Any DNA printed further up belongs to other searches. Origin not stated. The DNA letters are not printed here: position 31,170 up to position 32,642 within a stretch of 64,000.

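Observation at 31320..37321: Candidate GnnA/GnnB pair, suggesting 2,3-diamino-2,3-dideoxyglucose (GlcN3N) lipid A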

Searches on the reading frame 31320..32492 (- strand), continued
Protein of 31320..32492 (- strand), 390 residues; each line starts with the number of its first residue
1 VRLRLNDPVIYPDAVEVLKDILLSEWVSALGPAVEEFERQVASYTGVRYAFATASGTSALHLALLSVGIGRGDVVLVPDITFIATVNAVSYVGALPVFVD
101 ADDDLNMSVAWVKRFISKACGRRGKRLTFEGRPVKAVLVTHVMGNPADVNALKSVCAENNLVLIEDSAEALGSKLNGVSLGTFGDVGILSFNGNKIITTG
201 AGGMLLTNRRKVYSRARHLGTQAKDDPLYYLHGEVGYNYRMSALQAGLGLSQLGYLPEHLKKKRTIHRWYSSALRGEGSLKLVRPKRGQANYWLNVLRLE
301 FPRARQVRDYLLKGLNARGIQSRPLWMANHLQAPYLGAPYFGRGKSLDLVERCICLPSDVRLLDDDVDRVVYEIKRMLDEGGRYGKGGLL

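Call 27: find_encoding_contigs(protein=P0126, flank=10000, max_places=2)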
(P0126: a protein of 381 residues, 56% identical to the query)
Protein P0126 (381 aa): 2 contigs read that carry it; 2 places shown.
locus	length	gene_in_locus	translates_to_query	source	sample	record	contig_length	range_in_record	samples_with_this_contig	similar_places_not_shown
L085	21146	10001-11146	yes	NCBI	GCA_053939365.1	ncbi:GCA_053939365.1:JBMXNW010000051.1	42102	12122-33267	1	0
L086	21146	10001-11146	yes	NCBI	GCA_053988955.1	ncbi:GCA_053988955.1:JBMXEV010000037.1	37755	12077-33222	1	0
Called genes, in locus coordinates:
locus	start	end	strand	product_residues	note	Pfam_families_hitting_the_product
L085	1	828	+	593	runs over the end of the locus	PF13432:TPR_16 (faint), PF00515:TPR_1 (faint), PF07719:TPR_2 (faint), PF13181:TPR_8 (faint), PF13428:TPR_14 (faint), PF14559:TPR_19 (faint), PF13414:TPR_11 (faint)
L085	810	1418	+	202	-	PF00596:Aldolase_II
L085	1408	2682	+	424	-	PF01053:Cys_Met_Meta_PP, PF01041:DegT_DnrJ_EryC1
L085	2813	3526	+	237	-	PF02348:CTP_transf_3, PF12804:NTP_transf_3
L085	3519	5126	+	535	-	PF06418:CTP_synth_N, PF00117:GATase, PF07722:Peptidase_C26 (weak)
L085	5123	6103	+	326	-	PF01408:GFO_IDH_MocA, PF22725:GFO_IDH_MocA_C3, PF02894:GFO_IDH_MocA_C (faint)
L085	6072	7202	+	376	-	PF02684:LpxB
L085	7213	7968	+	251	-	PF00977:His_biosynth, PF00478:IMPDH (faint), PF03060:NMO (faint), PF01207:Dus (faint), PF02581:TMP-TENI (faint), PF01180:DHO_dh (faint), PF04309:G3P_antiterm (faint), PF05690:ThiG (faint)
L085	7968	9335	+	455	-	PF13638:PIN_4, PF02562:PhoH, PF13604:AAA_30, PF13245:AAA_19 (faint)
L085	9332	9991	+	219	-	PF22935:RM44_endonuclase (faint), PF14622:Ribonucleas_3_3, PF00636:Ribonuclease_3, PF22892:DSRM_MRPL44 (weak), PF00035:dsrm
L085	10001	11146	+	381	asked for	PF01041:DegT_DnrJ_EryC1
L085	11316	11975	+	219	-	-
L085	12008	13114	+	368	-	PF00142:Fer4_NifH, PF01656:CbiA, PF02374:ArsA_ATPase (weak), PF06564:CBP_BcsQ, PF09140:MipZ (weak), PF10609:ParA (weak), PF13614:AAA_31, PF16561:AMPK1_CBM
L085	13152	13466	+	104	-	PF09685:MamF_MmsF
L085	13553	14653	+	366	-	PF06925:MGDG_synth, PF02350:Epimerase_2 (weak), PF04101:Glyco_tran_28_C (weak)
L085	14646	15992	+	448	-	PF02386:TrkH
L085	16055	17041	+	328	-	PF20030:bpMoxR, PF07726:AAA_3, PF07728:AAA_5, PF17863:AAA_lid_2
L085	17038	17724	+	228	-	PF01210:NAD_Gly3P_dh_N (faint), PF02254:TrkA_N, PF02737:3HCDH_N (faint), PF03446:NAD_binding_2 (weak), PF03721:UDPG_MGDP_dh_N (weak), PF03807:F420_oxidored (faint), PF02080:TrkA_C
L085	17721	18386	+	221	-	-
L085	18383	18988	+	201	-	PF01557:FAA_hydrolase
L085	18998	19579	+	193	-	-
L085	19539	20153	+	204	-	-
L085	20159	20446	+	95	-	-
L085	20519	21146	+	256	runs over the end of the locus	PF00565:SNase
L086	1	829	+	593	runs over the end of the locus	PF13432:TPR_16 (faint), PF07719:TPR_2 (faint), PF00515:TPR_1 (faint), PF13181:TPR_8 (faint), PF13428:TPR_14 (faint), PF14559:TPR_19 (faint), PF13414:TPR_11 (faint)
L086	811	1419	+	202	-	PF00596:Aldolase_II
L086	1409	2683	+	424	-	PF01053:Cys_Met_Meta_PP, PF01041:DegT_DnrJ_EryC1, PF00155:Aminotran_1_2 (faint)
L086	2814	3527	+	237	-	PF02348:CTP_transf_3, PF12804:NTP_transf_3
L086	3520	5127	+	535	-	PF06418:CTP_synth_N, PF00117:GATase, PF07722:Peptidase_C26 (weak)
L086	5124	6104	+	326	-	PF01408:GFO_IDH_MocA, PF22725:GFO_IDH_MocA_C3, PF02894:GFO_IDH_MocA_C (faint)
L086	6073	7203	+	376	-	PF02684:LpxB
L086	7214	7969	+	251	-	PF00977:His_biosynth, PF00478:IMPDH (faint), PF03060:NMO (faint), PF01207:Dus (faint), PF02581:TMP-TENI (faint), PF01180:DHO_dh (faint), PF04309:G3P_antiterm (faint), PF05690:ThiG (faint)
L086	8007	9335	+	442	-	PF13638:PIN_4, PF02562:PhoH, PF13245:AAA_19 (faint), PF13604:AAA_30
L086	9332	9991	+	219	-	PF22935:RM44_endonuclase (faint), PF14622:Ribonucleas_3_3, PF00636:Ribonuclease_3, PF22892:DSRM_MRPL44 (weak), PF00035:dsrm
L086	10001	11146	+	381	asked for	PF01041:DegT_DnrJ_EryC1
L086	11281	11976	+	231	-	-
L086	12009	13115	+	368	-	PF00142:Fer4_NifH, PF01656:CbiA, PF02374:ArsA_ATPase (weak), PF06564:CBP_BcsQ, PF09140:MipZ (weak), PF10609:ParA (weak), PF13614:AAA_31, PF16561:AMPK1_CBM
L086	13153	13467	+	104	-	PF09685:MamF_MmsF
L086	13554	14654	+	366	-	PF06925:MGDG_synth, PF02350:Epimerase_2 (weak), PF04101:Glyco_tran_28_C (weak)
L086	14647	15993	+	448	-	PF02386:TrkH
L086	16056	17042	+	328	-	PF20030:bpMoxR, PF07726:AAA_3, PF07728:AAA_5, PF17863:AAA_lid_2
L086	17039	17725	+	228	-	PF01210:NAD_Gly3P_dh_N (faint), PF02254:TrkA_N, PF02737:3HCDH_N (faint), PF03446:NAD_binding_2 (weak), PF03721:UDPG_MGDP_dh_N (weak), PF03807:F420_oxidored (faint), PF02080:TrkA_C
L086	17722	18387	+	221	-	-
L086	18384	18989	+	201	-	PF01557:FAA_hydrolase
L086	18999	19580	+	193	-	-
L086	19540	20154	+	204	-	-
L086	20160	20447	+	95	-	-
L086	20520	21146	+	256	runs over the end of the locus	PF00565:SNase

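Call 31: find_encoding_contigs(protein=P0124, flank=10000, max_places=1)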
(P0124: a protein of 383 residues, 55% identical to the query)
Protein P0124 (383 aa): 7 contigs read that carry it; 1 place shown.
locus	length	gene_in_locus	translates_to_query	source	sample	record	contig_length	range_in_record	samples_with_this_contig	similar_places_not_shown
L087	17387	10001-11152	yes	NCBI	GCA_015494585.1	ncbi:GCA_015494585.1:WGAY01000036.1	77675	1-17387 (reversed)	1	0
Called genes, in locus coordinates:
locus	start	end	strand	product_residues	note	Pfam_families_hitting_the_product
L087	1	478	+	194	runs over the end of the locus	-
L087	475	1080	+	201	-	-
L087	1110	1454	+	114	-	-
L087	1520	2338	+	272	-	PF00565:SNase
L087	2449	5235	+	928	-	-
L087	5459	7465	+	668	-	PF22745:Nlig-Ia, PF01653:DNA_ligase_aden, PF03120:OB_DNA_ligase, PF03119:DNA_ligase_ZBD, PF12826:HHH_2, PF14520:HHH_5 (weak), PF00633:HHH (weak), PF00533:BRCT, +1 more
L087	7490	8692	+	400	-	PF00890:FAD_binding_2 (weak), PF01134:GIDA (faint), PF01266:DAO (faint), PF03486:HI0933_like, PF07992:Pyr_redox_2, PF12831:FAD_oxidored (weak), PF13450:NAD_binding_8 (faint), PF22780:HI0933_like_1st, +1 more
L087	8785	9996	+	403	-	PF00890:FAD_binding_2 (weak), PF01266:DAO (weak), PF01946:Thi4 (faint), PF07992:Pyr_redox_2, PF13450:NAD_binding_8, PF13738:Pyr_redox_3 (weak), PF00070:Pyr_redox, PF02852:Pyr_redox_dim, +1 more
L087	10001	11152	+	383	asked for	PF01041:DegT_DnrJ_EryC1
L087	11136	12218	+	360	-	PF00571:CBS (weak), PF00483:NTP_transferase, PF12804:NTP_transf_3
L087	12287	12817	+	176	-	PF00156:Pribosyltran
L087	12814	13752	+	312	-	PF02729:OTCace_N, PF00185:OTCace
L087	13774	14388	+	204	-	PF00117:GATase, PF07685:GATase_3 (weak)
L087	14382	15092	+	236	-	PF00977:His_biosynth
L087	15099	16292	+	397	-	PF27218:MJ0043_C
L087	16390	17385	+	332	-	?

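Call 32: find_encoding_contigs(protein=P0127, flank=10000, max_places=1)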
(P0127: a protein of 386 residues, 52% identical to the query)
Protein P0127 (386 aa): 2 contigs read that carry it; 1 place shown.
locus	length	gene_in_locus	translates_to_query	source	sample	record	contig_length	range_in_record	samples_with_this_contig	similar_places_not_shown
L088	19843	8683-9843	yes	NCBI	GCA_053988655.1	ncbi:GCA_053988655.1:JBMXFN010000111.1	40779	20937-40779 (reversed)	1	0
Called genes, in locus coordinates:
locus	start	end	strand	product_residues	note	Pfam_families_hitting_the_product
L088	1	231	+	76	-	?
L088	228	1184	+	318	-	PF01073:3Beta_HSD, PF01370:Epimerase, PF04321:RmlD_sub_bind, PF13460:NAD_binding_10 (weak), PF16363:GDP_Man_Dehyd, PF07993:NAD_binding_4 (weak)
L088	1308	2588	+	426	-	PF04464:Glyphos_transf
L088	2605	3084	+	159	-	PF01467:CTP_transf_like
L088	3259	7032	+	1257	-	-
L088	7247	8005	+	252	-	PF00977:His_biosynth, PF01207:Dus (faint), PF02581:TMP-TENI (faint), PF01180:DHO_dh (faint), PF03060:NMO (weak)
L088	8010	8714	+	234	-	PF14622:Ribonucleas_3_3, PF22935:RM44_endonuclase (weak), PF00636:Ribonuclease_3, PF00035:dsrm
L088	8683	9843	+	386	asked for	PF01041:DegT_DnrJ_EryC1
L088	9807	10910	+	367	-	PF00571:CBS, PF00483:NTP_transferase, PF12804:NTP_transf_3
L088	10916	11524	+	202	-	PF02677:QueH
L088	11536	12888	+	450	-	PF00089:Trypsin, PF13365:Trypsin_2, PF00595:PDZ, PF13180:PDZ_2, PF17820:PDZ_6, PF13180:PDZ_2, PF17820:PDZ_6 (weak)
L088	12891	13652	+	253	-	PF10418:DHODB_Fe-S_bind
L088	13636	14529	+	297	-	PF01180:DHO_dh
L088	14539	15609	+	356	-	PF05496:RuvB_N, PF20720:nSTAND3 (faint), PF13173:AAA_14 (weak), PF00004:AAA, PF07728:AAA_5 (weak), PF16193:AAA_assoc_2, PF12002:MgsA_C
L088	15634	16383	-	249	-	PF01904:DUF72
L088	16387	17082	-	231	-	PF01027:Bax1-I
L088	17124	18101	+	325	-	PF04055:Radical_SAM, PF06968:BATS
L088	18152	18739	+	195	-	PF00730:HhH-GPD, PF10576:EndIII_4Fe-2S (weak)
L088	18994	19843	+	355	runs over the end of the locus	PF00149:Metallophos, PF12850:Metallophos_2 (weak)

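Call 33: find_encoding_contigs(protein=P0132, flank=8000, max_places=1)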
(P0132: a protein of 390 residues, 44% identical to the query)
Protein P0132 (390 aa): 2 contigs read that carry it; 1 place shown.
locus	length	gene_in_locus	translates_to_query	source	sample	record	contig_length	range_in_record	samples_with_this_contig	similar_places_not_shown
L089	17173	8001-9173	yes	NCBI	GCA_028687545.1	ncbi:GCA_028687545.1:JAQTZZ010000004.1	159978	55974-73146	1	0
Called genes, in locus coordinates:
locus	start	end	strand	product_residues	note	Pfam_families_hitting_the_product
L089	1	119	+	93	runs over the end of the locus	PF01909:NTP_transf_2 (weak), PF18765:Polbeta (weak)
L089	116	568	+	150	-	-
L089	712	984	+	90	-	-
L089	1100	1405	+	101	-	-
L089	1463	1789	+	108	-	PF14076:DUF4258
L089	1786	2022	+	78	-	-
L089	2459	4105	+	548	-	PF00501:AMP-binding, PF13193:AMP-binding_C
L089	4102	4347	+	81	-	-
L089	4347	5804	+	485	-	PF03062:MBOAT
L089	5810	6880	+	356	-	PF07611:DUF1574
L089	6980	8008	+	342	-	PF00106:adh_short, PF01073:3Beta_HSD, PF01370:Epimerase, PF02719:Polysacc_synt_2, PF05368:NmrA, PF07993:NAD_binding_4, PF13460:NAD_binding_10, PF16363:GDP_Man_Dehyd, +1 more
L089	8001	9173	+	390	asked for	PF01041:DegT_DnrJ_EryC1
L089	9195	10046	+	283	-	PF02737:3HCDH_N, PF00725:3HCDH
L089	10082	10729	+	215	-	PF17836:PglD_N, PF00132:Hexapep (weak)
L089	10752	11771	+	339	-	PF03102:NeuB, PF08666:SAF (weak)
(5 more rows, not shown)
